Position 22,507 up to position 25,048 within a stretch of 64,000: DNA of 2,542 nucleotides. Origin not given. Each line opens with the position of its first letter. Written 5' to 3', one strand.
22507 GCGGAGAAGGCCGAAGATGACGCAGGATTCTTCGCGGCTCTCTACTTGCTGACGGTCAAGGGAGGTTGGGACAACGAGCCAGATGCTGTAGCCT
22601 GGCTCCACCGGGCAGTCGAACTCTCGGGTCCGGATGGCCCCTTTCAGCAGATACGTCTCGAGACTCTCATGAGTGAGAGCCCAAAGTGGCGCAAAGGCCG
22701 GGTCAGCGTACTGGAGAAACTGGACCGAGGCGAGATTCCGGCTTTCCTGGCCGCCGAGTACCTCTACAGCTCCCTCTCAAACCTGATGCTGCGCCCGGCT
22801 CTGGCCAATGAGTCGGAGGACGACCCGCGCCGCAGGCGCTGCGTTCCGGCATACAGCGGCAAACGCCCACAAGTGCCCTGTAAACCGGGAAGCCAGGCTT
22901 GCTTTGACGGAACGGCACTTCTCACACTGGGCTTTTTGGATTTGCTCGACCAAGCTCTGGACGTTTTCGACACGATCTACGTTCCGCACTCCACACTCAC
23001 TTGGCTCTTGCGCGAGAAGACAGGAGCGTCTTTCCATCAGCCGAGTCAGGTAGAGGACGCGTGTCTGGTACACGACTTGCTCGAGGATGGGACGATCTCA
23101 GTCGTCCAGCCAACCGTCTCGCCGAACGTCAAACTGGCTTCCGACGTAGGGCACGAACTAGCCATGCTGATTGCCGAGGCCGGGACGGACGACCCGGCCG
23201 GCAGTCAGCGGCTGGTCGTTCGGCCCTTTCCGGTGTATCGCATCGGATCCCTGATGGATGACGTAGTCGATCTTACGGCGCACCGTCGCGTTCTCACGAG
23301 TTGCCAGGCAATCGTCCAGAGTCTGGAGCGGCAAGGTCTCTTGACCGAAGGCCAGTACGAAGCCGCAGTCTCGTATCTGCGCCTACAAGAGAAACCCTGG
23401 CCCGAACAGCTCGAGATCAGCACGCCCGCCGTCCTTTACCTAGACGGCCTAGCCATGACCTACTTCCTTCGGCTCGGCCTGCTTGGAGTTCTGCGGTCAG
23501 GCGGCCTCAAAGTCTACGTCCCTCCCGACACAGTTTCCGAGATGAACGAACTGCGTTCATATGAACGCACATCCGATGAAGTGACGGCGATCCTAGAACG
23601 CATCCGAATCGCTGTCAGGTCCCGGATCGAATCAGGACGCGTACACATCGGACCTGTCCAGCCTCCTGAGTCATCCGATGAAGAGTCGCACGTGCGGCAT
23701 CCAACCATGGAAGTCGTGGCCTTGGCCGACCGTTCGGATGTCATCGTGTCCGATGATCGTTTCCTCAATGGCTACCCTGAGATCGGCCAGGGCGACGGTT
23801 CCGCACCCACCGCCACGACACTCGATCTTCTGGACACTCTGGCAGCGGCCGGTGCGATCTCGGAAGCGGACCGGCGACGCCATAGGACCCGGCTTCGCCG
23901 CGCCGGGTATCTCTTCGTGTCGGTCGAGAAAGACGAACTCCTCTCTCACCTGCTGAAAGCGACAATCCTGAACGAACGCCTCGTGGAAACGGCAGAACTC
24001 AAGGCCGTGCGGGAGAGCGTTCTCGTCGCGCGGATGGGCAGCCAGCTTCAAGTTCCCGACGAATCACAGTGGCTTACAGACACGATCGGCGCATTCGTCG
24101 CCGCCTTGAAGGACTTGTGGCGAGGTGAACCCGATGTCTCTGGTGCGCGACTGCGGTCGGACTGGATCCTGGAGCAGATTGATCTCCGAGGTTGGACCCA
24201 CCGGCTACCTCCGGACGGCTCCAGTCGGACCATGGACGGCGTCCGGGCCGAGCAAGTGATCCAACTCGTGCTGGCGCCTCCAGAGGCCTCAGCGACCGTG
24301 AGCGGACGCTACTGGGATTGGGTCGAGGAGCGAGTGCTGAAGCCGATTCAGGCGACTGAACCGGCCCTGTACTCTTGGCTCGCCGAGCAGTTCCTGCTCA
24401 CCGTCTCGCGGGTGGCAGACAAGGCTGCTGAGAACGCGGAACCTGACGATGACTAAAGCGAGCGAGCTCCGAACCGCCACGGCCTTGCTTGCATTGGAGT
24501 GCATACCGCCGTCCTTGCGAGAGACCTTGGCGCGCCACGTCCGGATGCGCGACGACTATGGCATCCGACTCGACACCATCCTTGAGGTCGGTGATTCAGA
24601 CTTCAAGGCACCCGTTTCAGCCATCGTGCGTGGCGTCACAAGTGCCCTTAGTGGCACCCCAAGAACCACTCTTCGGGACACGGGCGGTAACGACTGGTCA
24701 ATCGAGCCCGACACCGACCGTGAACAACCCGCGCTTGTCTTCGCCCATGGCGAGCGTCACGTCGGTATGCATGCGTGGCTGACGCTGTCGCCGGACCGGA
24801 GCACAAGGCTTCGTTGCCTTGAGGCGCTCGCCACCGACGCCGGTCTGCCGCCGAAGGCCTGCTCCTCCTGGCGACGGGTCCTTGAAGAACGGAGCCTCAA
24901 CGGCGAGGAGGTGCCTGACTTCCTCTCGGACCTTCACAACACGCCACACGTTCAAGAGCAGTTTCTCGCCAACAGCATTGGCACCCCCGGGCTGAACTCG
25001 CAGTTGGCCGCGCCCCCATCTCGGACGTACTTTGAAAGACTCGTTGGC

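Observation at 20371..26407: Candidate undescribed two-gene module: HNH-TPR-(PIN-like) 1361-aa protein translationally coupled to a 652-aa partner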

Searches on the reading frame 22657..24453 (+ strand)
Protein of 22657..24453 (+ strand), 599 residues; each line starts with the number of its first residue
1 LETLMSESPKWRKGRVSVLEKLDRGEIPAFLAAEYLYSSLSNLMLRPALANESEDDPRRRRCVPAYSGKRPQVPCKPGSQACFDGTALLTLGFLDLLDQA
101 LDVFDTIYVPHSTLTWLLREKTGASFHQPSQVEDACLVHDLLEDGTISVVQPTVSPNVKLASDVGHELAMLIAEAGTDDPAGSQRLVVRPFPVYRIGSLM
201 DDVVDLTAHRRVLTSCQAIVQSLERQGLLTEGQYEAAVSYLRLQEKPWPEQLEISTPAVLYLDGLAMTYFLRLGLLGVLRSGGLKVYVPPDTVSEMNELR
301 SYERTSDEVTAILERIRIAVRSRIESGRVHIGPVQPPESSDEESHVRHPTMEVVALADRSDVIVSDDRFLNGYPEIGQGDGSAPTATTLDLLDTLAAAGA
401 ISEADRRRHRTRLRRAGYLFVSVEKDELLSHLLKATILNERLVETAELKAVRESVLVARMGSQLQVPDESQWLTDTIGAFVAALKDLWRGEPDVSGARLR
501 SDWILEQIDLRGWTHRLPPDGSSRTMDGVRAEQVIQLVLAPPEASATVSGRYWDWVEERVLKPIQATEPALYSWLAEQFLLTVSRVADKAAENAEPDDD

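Call 35: find_homologous_proteins(query=window:22657-24453:+)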
Query window:22657-24453:+ (599 aa): 130 proteins with E <= 0.001 among 8000 candidates; the best 120 are listed.
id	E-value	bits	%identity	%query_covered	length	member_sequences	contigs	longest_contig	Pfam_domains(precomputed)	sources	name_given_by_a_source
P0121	5.5e-210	717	58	100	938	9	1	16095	PF24407.3,PF20698.4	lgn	-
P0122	3.7e-204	698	54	100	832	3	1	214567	PF24407.3,PF20698.4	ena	-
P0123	1.8e-200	686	56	100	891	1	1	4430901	PF24407.3,PF20698.4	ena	-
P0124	2.5e-200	685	56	99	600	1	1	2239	PF24407.3,PF20698.4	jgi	-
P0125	1.1e-197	677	54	99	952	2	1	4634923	PF24407.3,PF20698.4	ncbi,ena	-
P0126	6.3e-196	671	54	100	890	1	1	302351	PF24407.3,PF20698.4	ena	-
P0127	6.7e-196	671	43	75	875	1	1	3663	PF24407.3,PF20698.4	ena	-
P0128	3.0e-195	669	54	100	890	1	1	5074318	PF24407.3,PF20698.4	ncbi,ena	-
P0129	1.5e-164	567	48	96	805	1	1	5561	PF24407.3,PF20698.4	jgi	jgi:hypothetical protein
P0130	4.6e-164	566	66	67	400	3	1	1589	PF20698.4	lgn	-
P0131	1.2e-159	551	46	98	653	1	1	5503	PF24407.3,PF20698.4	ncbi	-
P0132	1.6e-159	551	46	98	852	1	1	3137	PF24407.3,PF20698.4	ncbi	ncbi:MAG: hypothetical protein V3W09_00220, partial [Nitrososphaerales archaeon]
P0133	1.0e-158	548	45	98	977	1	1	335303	PF24407.3,PF20698.4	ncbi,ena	-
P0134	1.1e-158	548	46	98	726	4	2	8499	PF24407.3,PF20698.4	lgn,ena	-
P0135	3.4e-157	543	46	98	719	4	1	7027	PF24407.3,PF20698.4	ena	-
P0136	7.7e-157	542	45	99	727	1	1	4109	PF24407.3,PF20698.4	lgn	-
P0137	1.4e-156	541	45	98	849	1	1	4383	PF24407.3,PF20698.4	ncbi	ncbi:MAG: HNH endonuclease [Anaerolineales bacterium]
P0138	3.4e-155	536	46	98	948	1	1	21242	PF24407.3,PF20698.4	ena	-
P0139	9.3e-155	535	46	96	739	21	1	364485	PF24407.3,PF20698.4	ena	-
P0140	1.1e-154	535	44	98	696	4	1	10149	PF24407.3,PF20698.4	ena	-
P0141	2.4e-154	533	46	98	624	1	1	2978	PF24407.3,PF20698.4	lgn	-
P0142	5.9e-154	532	45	98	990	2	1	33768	PF24407.3,PF20698.4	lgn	-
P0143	2.0e-153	530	46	98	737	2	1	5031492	PF24407.3,PF20698.4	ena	-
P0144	2.4e-153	530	43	100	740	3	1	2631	PF24407.3,PF20698.4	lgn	-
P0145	2.9e-153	530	44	99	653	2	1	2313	PF24407.3,PF20698.4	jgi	jgi:hypothetical protein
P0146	3.6e-153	530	45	98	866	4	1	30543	PF24407.3,PF20698.4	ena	-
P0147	9.8e-152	525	44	98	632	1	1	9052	PF24407.3,PF20698.4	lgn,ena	-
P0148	3.0e-151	523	43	98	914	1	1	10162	PF24407.3,PF20698.4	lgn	-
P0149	5.1e-151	523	45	98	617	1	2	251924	PF24407.3,PF20698.4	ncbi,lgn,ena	-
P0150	8.6e-151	522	44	98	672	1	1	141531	PF24407.3,PF20698.4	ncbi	ncbi:MAG: PIN domain-containing protein [bacterium]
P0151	2.2e-150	520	45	98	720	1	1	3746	PF24407.3,PF20698.4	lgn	-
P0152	5.5e-150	519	43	99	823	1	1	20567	PF24407.3,PF20698.4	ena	-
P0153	7.3e-149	515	44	98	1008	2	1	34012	PF24407.3,PF20698.4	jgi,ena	-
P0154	9.7e-149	515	42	100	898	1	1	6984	PF24407.3,PF20698.4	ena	-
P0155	1.8e-148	514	44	98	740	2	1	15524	PF24407.3,PF20698.4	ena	-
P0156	1.9e-148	514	44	100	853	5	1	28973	PF24407.3,PF20698.4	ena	-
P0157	2.0e-148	514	46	94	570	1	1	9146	PF24407.3,PF20698.4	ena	-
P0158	3.6e-147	510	45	96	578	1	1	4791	PF24407.3,PF20698.4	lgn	-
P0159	1.2e-146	508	44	96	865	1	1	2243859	PF24407.3,PF20698.4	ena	-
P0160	3.7e-145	503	45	96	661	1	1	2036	PF24407.3,PF20698.4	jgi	jgi:hypothetical protein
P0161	1.0e-144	502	43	98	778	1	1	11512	PF24407.3,PF20698.4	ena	-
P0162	1.9e-144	501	48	86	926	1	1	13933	PF24407.3,PF20698.4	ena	-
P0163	3.0e-144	500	42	100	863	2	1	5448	PF24407.3,PF20698.4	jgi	jgi:hypothetical protein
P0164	3.0e-144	500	43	98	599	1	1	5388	PF24407.3,PF20698.4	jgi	-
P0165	4.1e-144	500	42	99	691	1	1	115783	PF24407.3,PF20698.4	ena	-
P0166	4.3e-144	500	41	99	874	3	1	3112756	PF24407.3,PF20698.4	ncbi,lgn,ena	-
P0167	6.8e-144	499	41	100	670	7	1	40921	PF24407.3,PF20698.4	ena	-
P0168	8.0e-144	499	44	91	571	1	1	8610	PF24407.3,PF20698.4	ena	-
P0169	2.0e-143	497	43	98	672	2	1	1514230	PF24407.3,PF20698.4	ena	-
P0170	2.4e-143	497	43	96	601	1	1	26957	PF24407.3,PF20698.4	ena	-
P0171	3.0e-143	497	48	86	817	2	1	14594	PF24407.3,PF20698.4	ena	-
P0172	4.7e-143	496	47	82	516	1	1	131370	PF20698.4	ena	-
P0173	7.2e-143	496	43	96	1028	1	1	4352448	PF24407.3,PF20698.4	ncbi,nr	ncbi:MAG: HNH endonuclease [Defluviicoccus sp.]|nr:MAG: HNH endonuclease [Defluviicoccus sp.]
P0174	4.3e-142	493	40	98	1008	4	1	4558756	PF24407.3,PF20698.4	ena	-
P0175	7.1e-141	489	43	95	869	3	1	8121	PF24407.3,PF20698.4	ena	-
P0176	1.0e-140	488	44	91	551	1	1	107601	PF20698.4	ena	-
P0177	1.2e-139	485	47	89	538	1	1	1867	PF20698.4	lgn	-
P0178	4.8e-139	483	43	97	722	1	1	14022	PF24388.2,PF24407.3,PF20698.4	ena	-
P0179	3.2e-138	480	43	98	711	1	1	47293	PF24407.3,PF20698.4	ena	-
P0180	4.8e-138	480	44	92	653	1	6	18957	PF24407.3,PF20698.4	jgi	jgi:hypothetical protein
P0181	5.8e-138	479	43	95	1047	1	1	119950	PF24407.3,PF20698.4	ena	-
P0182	7.9e-137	476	42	98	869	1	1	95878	PF24407.3,PF20698.4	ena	-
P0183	1.1e-136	475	41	99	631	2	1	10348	PF24407.3,PF20698.4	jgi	jgi:hypothetical protein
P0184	1.4e-135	472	41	97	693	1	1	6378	PF24407.3,PF20698.4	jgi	-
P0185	5.1e-133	463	40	99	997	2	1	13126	PF24407.3,PF20698.4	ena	-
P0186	2.0e-132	461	46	82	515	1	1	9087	PF20698.4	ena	-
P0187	1.1e-130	455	48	78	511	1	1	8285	PF24407.3,PF20698.4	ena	-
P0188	1.5e-130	455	44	98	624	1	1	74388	PF24407.3,PF20698.4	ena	-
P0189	1.6e-130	455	44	85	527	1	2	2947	PF20698.4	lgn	-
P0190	7.8e-129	449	48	75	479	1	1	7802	PF20698.4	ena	-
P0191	1.1e-128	449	40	96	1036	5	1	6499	PF24407.3,PF20698.4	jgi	jgi:hypothetical protein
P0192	2.5e-128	448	44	84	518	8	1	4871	PF20698.4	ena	-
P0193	7.8e-126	439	43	85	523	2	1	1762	PF20698.4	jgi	jgi:hypothetical protein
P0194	1.3e-125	439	39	98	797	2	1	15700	PF24407.3,PF20698.4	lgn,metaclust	metaclust:\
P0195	1.0e-123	432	38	95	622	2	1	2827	PF24407.3,PF20698.4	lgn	-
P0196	1.3e-122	429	41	96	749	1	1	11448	PF24407.3,PF20698.4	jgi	jgi:hypothetical protein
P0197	2.5e-122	428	39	97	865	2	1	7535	PF24407.3,PF20698.4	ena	-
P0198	1.1e-121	426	38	94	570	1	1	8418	PF24407.3,PF20698.4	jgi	-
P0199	2.3e-121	425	41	84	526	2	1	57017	PF20698.4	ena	-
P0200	3.6e-121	424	44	83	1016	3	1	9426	PF24407.3,PF20698.4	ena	-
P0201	3.6e-121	424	41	94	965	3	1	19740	PF24407.3,PF20698.4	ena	-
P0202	2.3e-120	421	42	86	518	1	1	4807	PF20698.4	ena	-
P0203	1.6e-119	419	50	72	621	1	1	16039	PF24407.3,PF20698.4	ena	-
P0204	4.3e-118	414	43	81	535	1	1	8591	PF24407.3,PF20698.4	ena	-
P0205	1.7e-116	409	41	91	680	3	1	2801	PF24407.3,PF20698.4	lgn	-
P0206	5.6e-116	407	46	74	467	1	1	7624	PF24407.3,PF20698.4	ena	-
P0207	1.2e-114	402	41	91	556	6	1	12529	PF20698.4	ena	-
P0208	2.1e-114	402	41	79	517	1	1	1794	PF20698.4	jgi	-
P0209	1.5e-113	399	42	85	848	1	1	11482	PF24407.3,PF20698.4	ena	-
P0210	4.6e-113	397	38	97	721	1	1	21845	PF24407.3,PF20698.4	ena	-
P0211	8.1e-113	396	44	78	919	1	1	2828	PF24407.3,PF20698.4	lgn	-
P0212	1.4e-112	396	38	96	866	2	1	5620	PF24407.3,PF20698.4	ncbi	-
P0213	2.1e-112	395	44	73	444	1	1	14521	PF20698.4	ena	-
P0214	1.2e-111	392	46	76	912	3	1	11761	PF24407.3,PF20698.4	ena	-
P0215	4.5e-111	391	38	98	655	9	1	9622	PF24407.3,PF20698.4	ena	-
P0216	1.1e-110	389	46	73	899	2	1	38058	PF24407.3,PF20698.4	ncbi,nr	ncbi:MAG: HNH endonuclease [Candidatus Latescibacteria bacterium]|nr:HNH endonuclease [Candidatus La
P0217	1.5e-109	386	42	85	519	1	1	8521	PF20698.4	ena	-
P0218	2.5e-105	372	37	82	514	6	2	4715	PF20698.4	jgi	-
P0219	2.4e-103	365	36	94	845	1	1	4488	PF24407.3,PF20698.4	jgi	jgi:hypothetical protein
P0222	5.2e-101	357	46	65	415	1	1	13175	PF20698.4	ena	-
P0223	1.9e-99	352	34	95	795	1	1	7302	PF24407.3,PF20698.4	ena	-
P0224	9.4e-98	347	43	73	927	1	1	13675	PF24407.3,PF20698.4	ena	-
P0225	1.4e-95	340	48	59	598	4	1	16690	PF24407.3,PF20698.4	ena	-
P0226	7.5e-95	337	49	62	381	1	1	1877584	PF24407.3,PF20698.4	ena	-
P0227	1.3e-92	330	45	63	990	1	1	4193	PF24407.3,PF20698.4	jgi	jgi:hypothetical protein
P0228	2.3e-92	329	42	66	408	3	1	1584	PF20698.4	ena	-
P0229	4.7e-91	325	34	95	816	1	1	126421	PF24407.3,PF20698.4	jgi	-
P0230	1.7e-90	323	50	55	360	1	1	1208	PF24407.3,PF20698.4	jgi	jgi:hypothetical protein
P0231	1.9e-90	323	35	93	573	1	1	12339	PF24407.3,PF20698.4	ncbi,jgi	jgi:hypothetical protein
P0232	2.0e-90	322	43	63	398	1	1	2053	PF20698.4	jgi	jgi:hypothetical protein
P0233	2.2e-85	306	49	55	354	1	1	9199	PF20698.4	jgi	jgi:hypothetical protein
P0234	3.4e-84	302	47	55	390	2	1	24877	PF24407.3,PF20698.4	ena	-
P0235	2.2e-83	299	44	63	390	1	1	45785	PF20698.4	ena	-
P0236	2.8e-79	286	48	53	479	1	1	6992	PF24407.3,PF20698.4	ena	-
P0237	3.4e-78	282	38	63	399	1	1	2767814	PF20698.4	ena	-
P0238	4.8e-77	278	47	52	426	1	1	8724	PF24407.3,PF20698.4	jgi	-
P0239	9.4e-77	277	45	55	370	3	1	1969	PF20698.4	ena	-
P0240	1.2e-71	261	39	58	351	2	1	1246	PF20698.4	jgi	jgi:hypothetical protein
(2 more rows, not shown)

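Call 44: search_solved_structures(query=A2, max_evalue=1)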
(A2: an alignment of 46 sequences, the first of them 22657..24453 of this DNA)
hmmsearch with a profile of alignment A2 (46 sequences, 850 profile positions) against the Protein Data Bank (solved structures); distinct sequences matched with E-value up to 1: 2.
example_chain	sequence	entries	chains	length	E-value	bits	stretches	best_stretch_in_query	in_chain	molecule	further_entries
6deh_A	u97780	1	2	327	0.27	12.5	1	185-247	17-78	TPR repeat protein, protein-protein interaction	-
3rjv_A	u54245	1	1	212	0.31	12.3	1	153-249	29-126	Putative Sel1 repeat protein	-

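Call 52: predict_structure(alignment_id=A2)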
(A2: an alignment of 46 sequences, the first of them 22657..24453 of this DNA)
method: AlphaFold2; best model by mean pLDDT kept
length: 599 residues; sequences in the alignment: 46
mean_pLDDT: 88.4   pTM: 0.82
mean pLDDT of the five models: 88.4, 88.1, 87.4, 85.8, 84.4
residues with pLDDT >= 90: 384; 70-90: 173; 50-70: 33; < 50: 9
segments of 3 or more residues with pLDDT < 50: 341-344, 597-599
pLDDT, mean of each block of 10 residues (from residue 1): 76 89 91 89 94 86 90 91 96 97 95 90 81 92 95 92 93 88 91 86 90 94 94 95 90 90 95 93 93 91 91 96 94 67 62 89 95 87 94 96 96 95 94 94 95 89 83 91 93 92 88 64 58 83 88 94 88 85 80 54
secondary structure, 60 per line:
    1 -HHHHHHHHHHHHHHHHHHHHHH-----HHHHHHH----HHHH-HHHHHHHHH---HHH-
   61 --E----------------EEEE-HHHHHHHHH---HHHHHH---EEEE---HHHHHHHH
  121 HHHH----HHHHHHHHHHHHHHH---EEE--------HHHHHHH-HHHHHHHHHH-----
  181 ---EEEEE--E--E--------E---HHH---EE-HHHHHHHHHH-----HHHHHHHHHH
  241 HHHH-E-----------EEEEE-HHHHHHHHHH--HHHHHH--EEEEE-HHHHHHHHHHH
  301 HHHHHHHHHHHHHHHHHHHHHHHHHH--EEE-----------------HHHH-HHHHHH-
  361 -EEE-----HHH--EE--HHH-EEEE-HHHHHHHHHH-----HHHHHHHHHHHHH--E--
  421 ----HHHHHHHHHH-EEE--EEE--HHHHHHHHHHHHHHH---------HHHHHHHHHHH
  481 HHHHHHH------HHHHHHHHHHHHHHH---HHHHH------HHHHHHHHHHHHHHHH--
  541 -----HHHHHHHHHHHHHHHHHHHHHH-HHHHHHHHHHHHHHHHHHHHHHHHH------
elements in order: H2-23 H29-35 H40-43 H45-53 E80-83 H85-93 H97-102 E106-109 H113-124 H129-143 E147-149 H158-164 H166-175 E184-188 H216-225 H231-244 E258-262 H264-273 H276-281 E284-288 H290-326 E329-331 H349-352 H354-359 E362-364 E383-386 H388-397 H403-415 H425-434 E436-438 E441-443 H446-460 H470-487 H494-508 H512-516 H523-538 H546-567 H569-593

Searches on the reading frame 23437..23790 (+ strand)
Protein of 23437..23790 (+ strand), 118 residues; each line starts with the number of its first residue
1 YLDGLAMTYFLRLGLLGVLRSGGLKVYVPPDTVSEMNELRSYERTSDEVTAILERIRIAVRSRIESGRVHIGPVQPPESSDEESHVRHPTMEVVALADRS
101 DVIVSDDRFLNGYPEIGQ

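Call 17: search_protein_families(library=pfam, proteins=[window:23437-23790:+], max_evalue=10)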
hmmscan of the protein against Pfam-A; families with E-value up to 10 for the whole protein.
window:23437-23790:+ (118 aa): 1 family
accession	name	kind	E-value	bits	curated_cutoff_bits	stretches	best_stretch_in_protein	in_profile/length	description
PF20698.3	PIN-TPR-GreABC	-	8.8e-13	49.1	27.8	1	1-112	1-134/138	PIN domain associated with the TPR-GreAB-C-PIN system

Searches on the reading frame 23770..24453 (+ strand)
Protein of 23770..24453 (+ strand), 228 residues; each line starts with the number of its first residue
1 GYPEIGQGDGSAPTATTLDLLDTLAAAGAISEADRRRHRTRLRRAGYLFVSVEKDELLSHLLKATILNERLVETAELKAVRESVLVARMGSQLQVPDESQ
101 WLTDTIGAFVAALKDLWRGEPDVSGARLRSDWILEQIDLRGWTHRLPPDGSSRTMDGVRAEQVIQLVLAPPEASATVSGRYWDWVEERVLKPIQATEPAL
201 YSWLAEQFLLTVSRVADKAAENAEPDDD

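Call 17: search_protein_families(library=pfam, proteins=[window:23770-24453:+], max_evalue=10)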
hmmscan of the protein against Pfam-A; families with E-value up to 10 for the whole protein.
window:23770-24453:+ (228 aa): 0 families

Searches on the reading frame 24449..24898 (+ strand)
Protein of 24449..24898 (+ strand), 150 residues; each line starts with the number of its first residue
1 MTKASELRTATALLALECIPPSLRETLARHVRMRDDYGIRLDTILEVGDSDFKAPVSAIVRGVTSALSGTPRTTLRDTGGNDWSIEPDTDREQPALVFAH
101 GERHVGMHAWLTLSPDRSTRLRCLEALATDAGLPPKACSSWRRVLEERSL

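Call 17: search_protein_families(library=pfam, proteins=[window:24449-24898:+], max_evalue=10)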
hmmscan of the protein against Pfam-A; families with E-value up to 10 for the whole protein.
window:24449-24898:+ (150 aa): 1 family
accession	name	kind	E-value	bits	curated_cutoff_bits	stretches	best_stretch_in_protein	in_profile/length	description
PF24388.1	Permuted_GreAB-C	-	0.00039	20.4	27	1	55-90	8-44/54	Permuted GreAB-C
